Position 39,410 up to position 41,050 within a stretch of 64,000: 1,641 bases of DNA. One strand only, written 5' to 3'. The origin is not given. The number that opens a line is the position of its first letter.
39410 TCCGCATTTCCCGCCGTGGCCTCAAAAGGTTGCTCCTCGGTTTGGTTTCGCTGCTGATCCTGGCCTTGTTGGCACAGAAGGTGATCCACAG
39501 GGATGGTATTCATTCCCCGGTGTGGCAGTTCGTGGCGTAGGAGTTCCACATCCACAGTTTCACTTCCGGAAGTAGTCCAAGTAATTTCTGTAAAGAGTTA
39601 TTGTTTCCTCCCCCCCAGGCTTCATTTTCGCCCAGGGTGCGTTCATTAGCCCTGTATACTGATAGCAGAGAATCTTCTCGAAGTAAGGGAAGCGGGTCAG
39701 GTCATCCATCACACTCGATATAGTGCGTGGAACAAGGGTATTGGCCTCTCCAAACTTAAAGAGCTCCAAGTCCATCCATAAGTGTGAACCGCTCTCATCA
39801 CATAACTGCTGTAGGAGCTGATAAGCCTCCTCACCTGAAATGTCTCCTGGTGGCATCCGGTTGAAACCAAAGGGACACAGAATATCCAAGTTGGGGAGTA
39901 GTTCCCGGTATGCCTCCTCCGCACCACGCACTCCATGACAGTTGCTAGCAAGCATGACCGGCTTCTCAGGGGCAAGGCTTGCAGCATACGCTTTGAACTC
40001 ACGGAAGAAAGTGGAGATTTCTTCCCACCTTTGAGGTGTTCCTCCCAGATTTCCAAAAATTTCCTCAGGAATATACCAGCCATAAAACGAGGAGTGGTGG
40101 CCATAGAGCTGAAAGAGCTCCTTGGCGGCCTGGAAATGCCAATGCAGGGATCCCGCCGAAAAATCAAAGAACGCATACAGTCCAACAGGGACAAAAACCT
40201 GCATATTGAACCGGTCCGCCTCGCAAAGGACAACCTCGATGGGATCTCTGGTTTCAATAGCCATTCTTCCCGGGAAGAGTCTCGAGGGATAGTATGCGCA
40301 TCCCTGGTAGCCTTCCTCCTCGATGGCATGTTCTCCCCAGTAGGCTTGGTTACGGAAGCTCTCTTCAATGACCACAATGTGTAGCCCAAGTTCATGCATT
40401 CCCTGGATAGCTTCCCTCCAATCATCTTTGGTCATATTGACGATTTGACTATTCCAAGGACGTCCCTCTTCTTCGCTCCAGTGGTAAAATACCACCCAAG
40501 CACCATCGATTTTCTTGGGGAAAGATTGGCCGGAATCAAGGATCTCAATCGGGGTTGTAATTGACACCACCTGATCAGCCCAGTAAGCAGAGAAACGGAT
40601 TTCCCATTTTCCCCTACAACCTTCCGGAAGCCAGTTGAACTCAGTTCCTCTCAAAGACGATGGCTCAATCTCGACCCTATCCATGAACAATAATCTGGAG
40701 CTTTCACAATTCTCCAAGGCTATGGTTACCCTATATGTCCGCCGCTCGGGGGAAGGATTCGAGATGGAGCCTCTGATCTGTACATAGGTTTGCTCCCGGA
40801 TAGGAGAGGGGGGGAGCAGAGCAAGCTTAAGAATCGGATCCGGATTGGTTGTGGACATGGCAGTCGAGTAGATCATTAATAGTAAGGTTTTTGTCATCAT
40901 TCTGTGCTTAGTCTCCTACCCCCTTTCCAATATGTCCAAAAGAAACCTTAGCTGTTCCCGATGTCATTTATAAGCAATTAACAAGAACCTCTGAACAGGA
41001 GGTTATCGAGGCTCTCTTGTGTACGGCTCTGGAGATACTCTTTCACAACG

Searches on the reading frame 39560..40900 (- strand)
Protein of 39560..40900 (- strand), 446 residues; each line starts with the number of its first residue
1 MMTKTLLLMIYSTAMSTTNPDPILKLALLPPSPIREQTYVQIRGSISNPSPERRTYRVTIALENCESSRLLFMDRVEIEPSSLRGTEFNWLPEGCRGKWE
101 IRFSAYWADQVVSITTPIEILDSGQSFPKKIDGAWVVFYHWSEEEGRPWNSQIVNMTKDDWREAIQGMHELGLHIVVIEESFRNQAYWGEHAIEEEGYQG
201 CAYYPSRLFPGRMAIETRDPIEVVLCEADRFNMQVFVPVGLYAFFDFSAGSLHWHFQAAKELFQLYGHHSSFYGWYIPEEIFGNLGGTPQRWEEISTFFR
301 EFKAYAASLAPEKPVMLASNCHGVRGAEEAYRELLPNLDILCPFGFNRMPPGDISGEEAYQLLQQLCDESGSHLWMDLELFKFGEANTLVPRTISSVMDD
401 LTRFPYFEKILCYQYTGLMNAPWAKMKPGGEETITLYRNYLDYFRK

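Call 35: search_protein_families(library=pfam, proteins=[window:39560-40900:-], max_evalue=0.00001)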
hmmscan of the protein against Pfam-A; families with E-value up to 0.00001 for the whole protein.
window:39560-40900:- (446 aa): 1 family
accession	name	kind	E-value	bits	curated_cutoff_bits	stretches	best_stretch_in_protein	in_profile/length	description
PF14488.12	DUF4434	-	5e-36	125.1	30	1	131-425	1-282/283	Domain of unknown function (DUF4434)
